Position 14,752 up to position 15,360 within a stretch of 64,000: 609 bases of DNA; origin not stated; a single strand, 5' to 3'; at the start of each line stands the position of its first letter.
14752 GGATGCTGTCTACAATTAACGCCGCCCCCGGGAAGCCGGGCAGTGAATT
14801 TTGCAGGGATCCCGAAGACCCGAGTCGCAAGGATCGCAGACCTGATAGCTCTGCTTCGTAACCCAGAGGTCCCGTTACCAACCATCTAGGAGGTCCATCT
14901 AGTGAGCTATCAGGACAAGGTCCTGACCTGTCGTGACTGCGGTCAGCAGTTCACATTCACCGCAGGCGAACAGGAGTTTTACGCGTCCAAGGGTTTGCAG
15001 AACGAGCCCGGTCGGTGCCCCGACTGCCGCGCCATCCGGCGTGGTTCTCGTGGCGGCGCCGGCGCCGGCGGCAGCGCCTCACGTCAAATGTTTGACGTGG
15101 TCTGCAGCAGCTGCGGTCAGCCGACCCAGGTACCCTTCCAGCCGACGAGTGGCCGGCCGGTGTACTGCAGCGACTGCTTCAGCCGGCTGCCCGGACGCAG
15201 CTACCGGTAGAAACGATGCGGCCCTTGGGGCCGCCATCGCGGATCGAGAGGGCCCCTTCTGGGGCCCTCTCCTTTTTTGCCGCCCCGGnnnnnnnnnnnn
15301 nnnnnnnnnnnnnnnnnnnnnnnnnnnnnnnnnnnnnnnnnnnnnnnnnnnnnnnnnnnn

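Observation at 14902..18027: Upf1-like SF1B helicase with an uncharacterised zinc-ribbon-containing N-terminal region and a poly-arginine tail, convergent with a double zinc-ribbon mini-protein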

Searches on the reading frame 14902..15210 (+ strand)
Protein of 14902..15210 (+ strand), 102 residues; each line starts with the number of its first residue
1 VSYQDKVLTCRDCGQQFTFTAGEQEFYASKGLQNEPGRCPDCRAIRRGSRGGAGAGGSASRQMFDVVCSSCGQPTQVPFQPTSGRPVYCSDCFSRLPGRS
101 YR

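Call 3: search_protein_families(library=pfam, proteins=[window:14902-15210:+], max_evalue=0.1)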
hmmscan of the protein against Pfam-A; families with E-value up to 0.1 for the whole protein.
window:14902-15210:+ (102 aa): 9 families
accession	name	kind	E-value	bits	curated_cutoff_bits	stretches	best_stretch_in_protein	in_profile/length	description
PF13451.12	zf_Tbcl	-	5.9e-23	81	24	1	4-50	1-47/48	Probable treble clef domain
PF23477.1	zf_Tbcl_2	-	1.1e-19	70.3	27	1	61-94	1-34/37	Probable treble clef zinc finger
PF12773.13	DZR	-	0.0043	17.6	27.3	0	7-44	12-32/45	Double zinc ribbon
PF01155.25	HypA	-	0.0079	16.7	28.9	1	5-46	68-96/112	Hydrogenase/urease nickel incorporation, metallochaperone, hypA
PF09723.15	Zn_ribbon_8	-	0.0097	16.3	34.4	0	10-44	8-34/41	Zinc ribbon domain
PF18912.6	DZR_2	-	0.051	13.8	27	0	36-92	7-55/56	Double zinc ribbon domain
PF24445.1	DUF7564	-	0.065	14.1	32.2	0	8-24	6-22/76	Family of unknown function (DUF7564)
PF24458.1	DUF7573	-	0.068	13.6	30.2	0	66-92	12-36/39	Domain of unknown function (DUF7573)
PF01258.23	zf-dskA_traR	-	0.072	13.5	24.9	0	9-16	5-12/36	Prokaryotic dksA/traR C4-type zinc finger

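Call 4: search_protein_families(library=ncbifam, proteins=[window:14902-15210:+], max_evalue=0.1)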
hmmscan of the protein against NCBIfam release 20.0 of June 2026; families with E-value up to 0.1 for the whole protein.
window:14902-15210:+ (102 aa): 4 families
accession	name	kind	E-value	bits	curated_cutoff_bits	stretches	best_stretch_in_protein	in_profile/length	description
TIGR04272.1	cxxc_cxxc_Mbark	domain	7.8e-20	70.3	36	1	61-95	1-35/37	CxxC-x17-CxxC domain-containing protein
NF041070.1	carrier_LysW_Arch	domain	0.0013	18.7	75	1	67-92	4-29/57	alpha-aminoadipate/glutamate carrier protein LysW/ArgW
NF033497.1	rubre_like_arch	subfamily_domain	0.049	13.4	32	0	8-17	17-26/34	rubrerythrin-like domain-containing protein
NF001753.0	PRK00481.1-3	subfamily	0.077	11.9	243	0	8-46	123-159/252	NAD-dependent protein deacylase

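Call 5: search_protein_families(library=padloc, proteins=[window:14902-15210:+], max_evalue=0.1)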
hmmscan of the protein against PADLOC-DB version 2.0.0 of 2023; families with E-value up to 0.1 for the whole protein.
window:14902-15210:+ (102 aa): 0 families

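Call 60: find_homologous_proteins(query=window:14902-15210:+, max_evalue=0.001)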
Query window:14902-15210:+ (102 aa): 4415 proteins with E <= 0.001 among 4424 candidates; the best 120 are listed.
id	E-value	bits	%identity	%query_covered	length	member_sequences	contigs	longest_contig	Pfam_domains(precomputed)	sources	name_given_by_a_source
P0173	1.8e-63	229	100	100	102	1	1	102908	PF13451.13,PF23477.2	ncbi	ncbi:MAG: zinc-ribbon domain containing protein [Candidatus Dormiibacterota bacterium]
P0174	2.3e-60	219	96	100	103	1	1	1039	PF13451.13,PF23477.2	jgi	jgi:CxxC-x17-CxxC domain-containing protein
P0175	9.4e-60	217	96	100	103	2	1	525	PF13451.13,PF23477.2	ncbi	-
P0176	4.7e-56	205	90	100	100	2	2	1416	PF13451.13,PF23477.2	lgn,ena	-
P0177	6.8e-55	202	88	100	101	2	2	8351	PF13451.13,PF23477.2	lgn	-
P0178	7.3e-54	198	90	99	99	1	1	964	PF13451.13,PF23477.2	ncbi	-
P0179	2.8e-53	196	88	100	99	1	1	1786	PF13451.13,PF23477.2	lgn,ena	-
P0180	9.3e-53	195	87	100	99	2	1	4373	PF13451.13,PF23477.2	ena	-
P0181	1.6e-52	194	84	100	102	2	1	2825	PF13451.13,PF23477.2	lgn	-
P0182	1.7e-52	194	82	100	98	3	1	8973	PF13451.13,PF23477.2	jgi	jgi:CxxC-x17-CxxC domain-containing protein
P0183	3.2e-52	193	82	100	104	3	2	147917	PF13451.13,PF23477.2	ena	-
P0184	3.7e-52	193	84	100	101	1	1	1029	PF13451.13,PF23477.2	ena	-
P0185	3.8e-52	193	80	100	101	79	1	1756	PF13451.13,PF23477.2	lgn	-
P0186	4.8e-52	192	83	99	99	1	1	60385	PF13451.13,PF23477.2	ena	-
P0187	4.4e-50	186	82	100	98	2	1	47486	PF13451.13,PF23477.2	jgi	jgi:CxxC-x17-CxxC domain-containing protein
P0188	4.9e-50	186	82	100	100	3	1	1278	PF13451.13,PF23477.2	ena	-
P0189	5.1e-50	186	77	100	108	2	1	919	PF13451.13,PF23477.2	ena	-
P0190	8.5e-50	185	80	98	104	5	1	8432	PF13451.13,PF23477.2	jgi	jgi:CxxC-x17-CxxC domain-containing protein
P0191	9.6e-50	185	75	98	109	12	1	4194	PF13451.13,PF23477.2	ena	-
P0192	1.9e-49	184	80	100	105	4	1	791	PF13451.13,PF23477.2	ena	-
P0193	2.3e-49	184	79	100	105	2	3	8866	PF13451.13,PF23477.2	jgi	jgi:CxxC-x17-CxxC domain-containing protein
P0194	3.7e-48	180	75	100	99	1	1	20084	PF13451.13,PF23477.2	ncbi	ncbi:MAG: CxxC-x17-CxxC domain-containing protein [Candidatus Dormibacteria bacterium]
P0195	4.7e-47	176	75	100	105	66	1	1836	PF13451.13,PF23477.2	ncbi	-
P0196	6.1e-47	176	76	100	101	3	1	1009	PF13451.13,PF23477.2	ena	-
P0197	2.2e-46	174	74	99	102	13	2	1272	PF13451.13,PF23477.2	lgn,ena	-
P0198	3.8e-46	173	73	97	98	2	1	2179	PF13451.13,PF23477.2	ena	-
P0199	9.8e-46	172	71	100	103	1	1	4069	PF13451.13,PF23477.2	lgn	-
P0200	1.3e-45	172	73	97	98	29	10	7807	PF13451.13,PF23477.2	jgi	jgi:CxxC-x17-CxxC domain-containing protein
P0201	2.1e-44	168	69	100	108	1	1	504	PF13451.13,PF23477.2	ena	-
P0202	2.9e-44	167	73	99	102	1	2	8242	PF13451.13,PF23477.2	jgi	jgi:CxxC-x17-CxxC domain-containing protein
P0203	3.2e-44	167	68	98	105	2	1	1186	PF13451.13,PF23477.2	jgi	jgi:CxxC-x17-CxxC domain-containing protein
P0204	1.1e-43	166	55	86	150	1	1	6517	PF13451.13,PF23477.2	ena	-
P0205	1.2e-43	165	72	100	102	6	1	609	PF13451.13,PF23477.2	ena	-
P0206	1.8e-42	162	71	99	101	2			PF13451.13,PF23477.2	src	-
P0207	1.8e-42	162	54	93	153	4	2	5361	PF13451.13,PF23477.2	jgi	jgi:CxxC-x17-CxxC domain-containing protein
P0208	1.9e-42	162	69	100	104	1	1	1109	PF13451.13,PF23477.2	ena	-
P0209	3.6e-41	157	85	84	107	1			PF13451.13,PF23477.2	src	-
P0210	1.9e-39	152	65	100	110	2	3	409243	PF13451.13,PF23477.2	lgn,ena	-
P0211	6.9e-39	150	70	94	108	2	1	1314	PF13451.13,PF23477.2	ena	-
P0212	7.5e-39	150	69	93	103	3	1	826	PF13451.13,PF23477.2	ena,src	-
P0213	1.3e-38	149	65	99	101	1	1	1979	PF13451.13,PF23477.2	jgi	jgi:CxxC-x17-CxxC domain-containing protein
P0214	2.1e-38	149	65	94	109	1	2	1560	PF13451.13,PF23477.2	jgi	jgi:CxxC-x17-CxxC domain-containing protein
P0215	2.5e-38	148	68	98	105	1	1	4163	PF13451.13,PF23477.2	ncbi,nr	ncbi:MAG: zinc-ribbon domain containing protein [Chloroflexota bacterium]|nr:zinc-ribbon domain cont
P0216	2.7e-38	148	69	91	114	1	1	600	PF13451.13,PF23477.2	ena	-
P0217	2.7e-38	148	66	100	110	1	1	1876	PF13451.13,PF23477.2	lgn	-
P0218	3.0e-38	148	63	94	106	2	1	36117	PF13451.13,PF23477.2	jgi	-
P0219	3.7e-38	148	65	98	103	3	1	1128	PF13451.13,PF23477.2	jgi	-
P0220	6.5e-38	147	64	94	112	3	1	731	PF13451.13,PF23477.2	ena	-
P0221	8.9e-38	147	67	99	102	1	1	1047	PF13451.13,PF23477.2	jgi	jgi:CxxC-x17-CxxC domain-containing protein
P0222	9.3e-38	146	58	99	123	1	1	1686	PF13451.13,PF23477.2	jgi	jgi:CxxC-x17-CxxC domain-containing protein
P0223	1.1e-37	146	68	96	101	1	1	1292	PF13451.13,PF23477.2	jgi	jgi:CxxC-x17-CxxC domain-containing protein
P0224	1.1e-37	146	68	93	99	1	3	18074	PF13451.13,PF23477.2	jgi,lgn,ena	jgi:CxxC-x17-CxxC domain-containing protein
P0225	1.2e-37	146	64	98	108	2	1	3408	PF13451.13,PF23477.2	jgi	jgi:CxxC-x17-CxxC domain-containing protein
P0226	1.9e-37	145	67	96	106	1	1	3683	PF13451.13,PF23477.2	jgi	jgi:CxxC-x17-CxxC domain-containing protein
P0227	2.5e-37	145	67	96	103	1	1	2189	PF13451.13,PF23477.2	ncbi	-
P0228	3.5e-37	145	63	94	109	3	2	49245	PF13451.13,PF23477.2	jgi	-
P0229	4.7e-37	144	53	93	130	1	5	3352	PF13451.13,PF23477.2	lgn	-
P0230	4.8e-37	144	66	96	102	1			PF13451.13,PF23477.2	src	-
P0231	5.6e-37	144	64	98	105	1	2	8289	PF13451.13,PF23477.2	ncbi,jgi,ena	-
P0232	6.1e-37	144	67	100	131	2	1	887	PF13451.13,PF23477.2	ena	-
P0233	6.3e-37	144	64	94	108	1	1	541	PF13451.13,PF23477.2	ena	-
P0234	6.4e-37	144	57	92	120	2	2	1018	PF13451.13,PF23477.2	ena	-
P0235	6.7e-37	144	63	98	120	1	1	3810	PF13451.13,PF23477.2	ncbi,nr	ncbi:MAG: zinc-ribbon domain containing protein [Chloroflexota bacterium]|nr:zinc-ribbon domain cont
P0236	6.9e-37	144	68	97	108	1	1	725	PF13451.13,PF23477.2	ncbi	-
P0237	7.6e-37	144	62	96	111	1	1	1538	PF13451.13,PF23477.2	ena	-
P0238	7.7e-37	144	63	94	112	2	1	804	PF13451.13,PF23477.2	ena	-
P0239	9.2e-37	143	63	94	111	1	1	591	PF13451.13,PF23477.2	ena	-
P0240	9.6e-37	143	65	94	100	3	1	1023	PF13451.13,PF23477.2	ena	-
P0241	9.9e-37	143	64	97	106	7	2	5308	PF13451.13,PF23477.2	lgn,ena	-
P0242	1.0e-36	143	66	93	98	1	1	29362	PF13451.13,PF23477.2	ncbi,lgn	-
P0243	1.2e-36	143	67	96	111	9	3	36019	PF13451.13,PF23477.2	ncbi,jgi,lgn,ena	-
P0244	1.2e-36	143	63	96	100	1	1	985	PF13451.13,PF23477.2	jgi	jgi:CxxC-x17-CxxC domain-containing protein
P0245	1.2e-36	143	67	94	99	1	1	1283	PF13451.13,PF23477.2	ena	-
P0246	1.3e-36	143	66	92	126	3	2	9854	PF13451.13,PF23477.2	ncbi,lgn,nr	ncbi:MAG TPA: zinc-ribbon domain containing protein [Ktedonobacteraceae bacterium]|nr:zinc-ribbon do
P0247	1.6e-36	143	67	96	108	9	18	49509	PF13451.13,PF23477.2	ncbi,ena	-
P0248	1.7e-36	142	65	96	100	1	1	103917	PF13451.13,PF23477.2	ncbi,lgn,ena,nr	ncbi:MAG TPA: zinc-ribbon domain containing protein [Candidatus Limnocylindria bacterium]|nr:zinc-ri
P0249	1.7e-36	142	66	94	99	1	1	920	PF13451.13,PF23477.2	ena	-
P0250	2.2e-36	142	63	91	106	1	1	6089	PF13451.13,PF23477.2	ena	-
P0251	2.2e-36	142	64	94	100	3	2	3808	PF13451.13,PF23477.2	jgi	jgi:CxxC-x17-CxxC domain-containing protein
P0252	2.2e-36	142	62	100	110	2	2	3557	PF13451.13,PF23477.2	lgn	-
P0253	2.4e-36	142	62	92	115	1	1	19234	PF13451.13,PF23477.2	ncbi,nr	ncbi:MAG: zinc-ribbon domain containing protein [Chloroflexi bacterium]|nr:zinc-ribbon domain contai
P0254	2.6e-36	142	51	99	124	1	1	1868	PF13451.13,PF23477.2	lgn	-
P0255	2.6e-36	142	65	92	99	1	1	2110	PF13451.13,PF23477.2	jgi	-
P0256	2.7e-36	142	67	89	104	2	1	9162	PF13451.13,PF23477.2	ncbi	ncbi:MAG: zinc-ribbon domain containing protein [Eubacteriales bacterium]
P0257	2.8e-36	142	62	94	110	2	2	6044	PF13451.13,PF23477.2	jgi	jgi:CxxC-x17-CxxC domain-containing protein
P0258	2.8e-36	142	66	96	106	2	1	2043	PF13451.13,PF23477.2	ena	-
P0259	2.9e-36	142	52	90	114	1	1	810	PF13451.13,PF23477.2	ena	-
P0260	3.0e-36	142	64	92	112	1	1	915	PF13451.13,PF23477.2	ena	-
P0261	3.1e-36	142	66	93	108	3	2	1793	PF13451.13,PF23477.2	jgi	-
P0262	3.2e-36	142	66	94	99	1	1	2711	PF13451.13,PF23477.2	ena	-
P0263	3.3e-36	142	65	92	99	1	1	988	PF13451.13,PF23477.2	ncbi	-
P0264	3.6e-36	141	58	96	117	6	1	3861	PF13451.13,PF23477.2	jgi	-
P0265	3.8e-36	141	64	96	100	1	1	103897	PF13451.13,PF23477.2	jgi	-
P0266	4.0e-36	141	68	92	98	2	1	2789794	PF13451.13,PF23477.2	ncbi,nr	ncbi:MAG: zinc-ribbon domain containing protein [Dehalococcoidia bacterium]|nr:MAG: zinc-ribbon doma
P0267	4.0e-36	141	69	83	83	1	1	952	PF13451.13,PF23477.2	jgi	-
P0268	4.2e-36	141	64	92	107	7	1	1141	PF13451.13,PF23477.2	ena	-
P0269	4.3e-36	141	53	93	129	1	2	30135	PF13451.13,PF23477.2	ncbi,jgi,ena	-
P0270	4.4e-36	141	65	92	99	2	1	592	PF13451.13,PF23477.2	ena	-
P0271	4.4e-36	141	68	93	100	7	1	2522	PF13451.13,PF23477.2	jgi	jgi:CxxC-x17-CxxC domain-containing protein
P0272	4.5e-36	141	66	88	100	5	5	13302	PF13451.13,PF23477.2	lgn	-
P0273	4.8e-36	141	68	98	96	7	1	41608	PF13451.13,PF23477.2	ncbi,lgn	ncbi:MAG: zinc-ribbon domain containing protein [Dehalococcoidia bacterium]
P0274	4.8e-36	141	66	94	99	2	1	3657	PF13451.13,PF23477.2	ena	-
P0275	4.9e-36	141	59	94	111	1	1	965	PF13451.13,PF23477.2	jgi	jgi:CxxC-x17-CxxC domain-containing protein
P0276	5.0e-36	141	60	96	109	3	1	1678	PF13451.13,PF23477.2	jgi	jgi:CxxC-x17-CxxC domain-containing protein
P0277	5.3e-36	141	67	91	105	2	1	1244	PF13451.13,PF23477.2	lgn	-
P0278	6.2e-36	141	59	94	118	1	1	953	PF13451.13,PF23477.2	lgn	-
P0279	6.3e-36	141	64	92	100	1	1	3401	PF13451.13,PF23477.2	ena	-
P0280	6.3e-36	141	61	94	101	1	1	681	PF13451.13,PF23477.2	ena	-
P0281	6.4e-36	141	64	96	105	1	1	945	PF13451.13,PF23477.2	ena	-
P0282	6.6e-36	141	48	93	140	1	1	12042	PF13451.13,PF23477.2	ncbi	-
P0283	6.7e-36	140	66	89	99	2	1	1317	PF13451.13,PF23477.2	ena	-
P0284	6.9e-36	140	61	96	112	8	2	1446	PF13451.13,PF23477.2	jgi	jgi:CxxC-x17-CxxC domain-containing protein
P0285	7.0e-36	140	65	98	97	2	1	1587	PF13451.13,PF23477.2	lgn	-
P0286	7.1e-36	140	67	90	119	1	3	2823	PF13451.13,PF23477.2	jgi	jgi:CxxC-x17-CxxC domain-containing protein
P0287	7.4e-36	140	63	92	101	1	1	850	PF13451.13,PF23477.2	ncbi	-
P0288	7.5e-36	140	55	94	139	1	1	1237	PF13451.13,PF23477.2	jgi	jgi:CxxC-x17-CxxC domain-containing protein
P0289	7.8e-36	140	55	96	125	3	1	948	PF13451.13,PF23477.2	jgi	-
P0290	7.9e-36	140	63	100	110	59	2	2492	PF13451.13,PF23477.2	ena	-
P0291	8.0e-36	140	58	96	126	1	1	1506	PF13451.13,PF23477.2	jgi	jgi:CxxC-x17-CxxC domain-containing protein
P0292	8.2e-36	140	63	100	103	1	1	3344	PF13451.13,PF23477.2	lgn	-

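Call 62: find_encoding_contigs(protein=P0266, flank=4000, max_places=1)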
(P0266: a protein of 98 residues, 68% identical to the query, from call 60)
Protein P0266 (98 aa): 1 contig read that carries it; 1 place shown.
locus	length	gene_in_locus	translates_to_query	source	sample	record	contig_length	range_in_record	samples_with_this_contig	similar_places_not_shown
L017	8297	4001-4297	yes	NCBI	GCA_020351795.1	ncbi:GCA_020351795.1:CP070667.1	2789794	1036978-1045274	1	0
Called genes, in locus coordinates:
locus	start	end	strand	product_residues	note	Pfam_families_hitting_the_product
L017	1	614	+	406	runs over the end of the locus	PF02515:CoA_transf_3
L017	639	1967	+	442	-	PF02515:CoA_transf_3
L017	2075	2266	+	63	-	PF22691:Thiolase_C_1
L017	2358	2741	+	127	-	PF12172:zf-ChsH2, PF01796:OB_ChsH2_C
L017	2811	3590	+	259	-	PF00378:ECH_1, PF16113:ECH_2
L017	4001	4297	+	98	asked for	PF13451:zf_Tbcl, PF23477:zf_Tbcl_2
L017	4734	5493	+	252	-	PF01314:AFOR_C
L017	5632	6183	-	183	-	PF02525:Flavodoxin_2, PF03358:FMN_red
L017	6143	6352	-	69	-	-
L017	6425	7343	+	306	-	PF01073:3Beta_HSD, PF01370:Epimerase, PF13460:NAD_binding_10 (faint)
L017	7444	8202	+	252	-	PF07143:AttH, PF17186:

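Call 63: find_encoding_contigs(protein=P0248, flank=4000, max_places=1)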
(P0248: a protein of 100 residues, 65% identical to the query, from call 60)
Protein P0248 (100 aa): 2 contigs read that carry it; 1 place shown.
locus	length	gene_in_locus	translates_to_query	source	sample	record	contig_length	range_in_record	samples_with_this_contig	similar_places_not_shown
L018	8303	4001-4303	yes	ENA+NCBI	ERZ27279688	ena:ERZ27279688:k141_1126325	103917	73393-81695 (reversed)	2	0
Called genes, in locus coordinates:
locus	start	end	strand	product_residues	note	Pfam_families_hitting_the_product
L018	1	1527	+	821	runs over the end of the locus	PF00690:Cation_ATPase_N (weak), PF00122:E1-E2_ATPase, PF00702:Hydrolase, PF13246:Cation_ATPase (weak), PF12710:HAD (weak), PF00689:Cation_ATPase_C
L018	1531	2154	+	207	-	PF04299:FMN_bind_2, PF12900:Pyridox_ox_2 (weak)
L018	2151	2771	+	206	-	PF01810:LysE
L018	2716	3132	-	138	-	PF12844:HTH_19, PF13560:HTH_31, PF01381:HTH_3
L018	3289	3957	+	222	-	PF03741:TerC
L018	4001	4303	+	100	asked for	PF13451:zf_Tbcl, PF23477:zf_Tbcl_2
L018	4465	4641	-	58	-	-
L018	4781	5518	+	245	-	PF00106:adh_short, PF08659:KR, PF13561:adh_short_C2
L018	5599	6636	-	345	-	PF05544:Pro_racemase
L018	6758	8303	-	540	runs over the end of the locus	PF12679:ABC2_membrane_2 (weak)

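Call 64: find_encoding_contigs(protein=P0210, flank=4000, max_places=1)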
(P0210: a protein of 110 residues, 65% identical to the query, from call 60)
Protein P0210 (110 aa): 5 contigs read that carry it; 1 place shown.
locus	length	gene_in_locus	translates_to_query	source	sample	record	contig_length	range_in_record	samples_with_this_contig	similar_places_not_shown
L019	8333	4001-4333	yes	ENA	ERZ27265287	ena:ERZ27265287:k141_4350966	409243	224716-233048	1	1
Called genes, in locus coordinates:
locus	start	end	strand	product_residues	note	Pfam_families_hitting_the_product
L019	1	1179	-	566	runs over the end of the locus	-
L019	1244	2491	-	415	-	-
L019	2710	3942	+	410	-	PF00270:DEAD, PF04851:ResIII (weak), PF00271:Helicase_C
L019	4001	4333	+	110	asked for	PF13451:zf_Tbcl, PF23477:zf_Tbcl_2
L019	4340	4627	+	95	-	-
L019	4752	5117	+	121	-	PF00903:Glyoxalase, PF18029:Glyoxalase_6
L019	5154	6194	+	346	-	PF08240:ADH_N, PF00107:ADH_zinc_N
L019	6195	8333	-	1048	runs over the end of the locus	PF01804:Penicil_amidase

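Call 75: search_protein_families(library=phrogs, proteins=[window:14902-15210:+], max_evalue=0.001)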
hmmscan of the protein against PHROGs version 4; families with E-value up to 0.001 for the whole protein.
window:14902-15210:+ (102 aa): 0 families
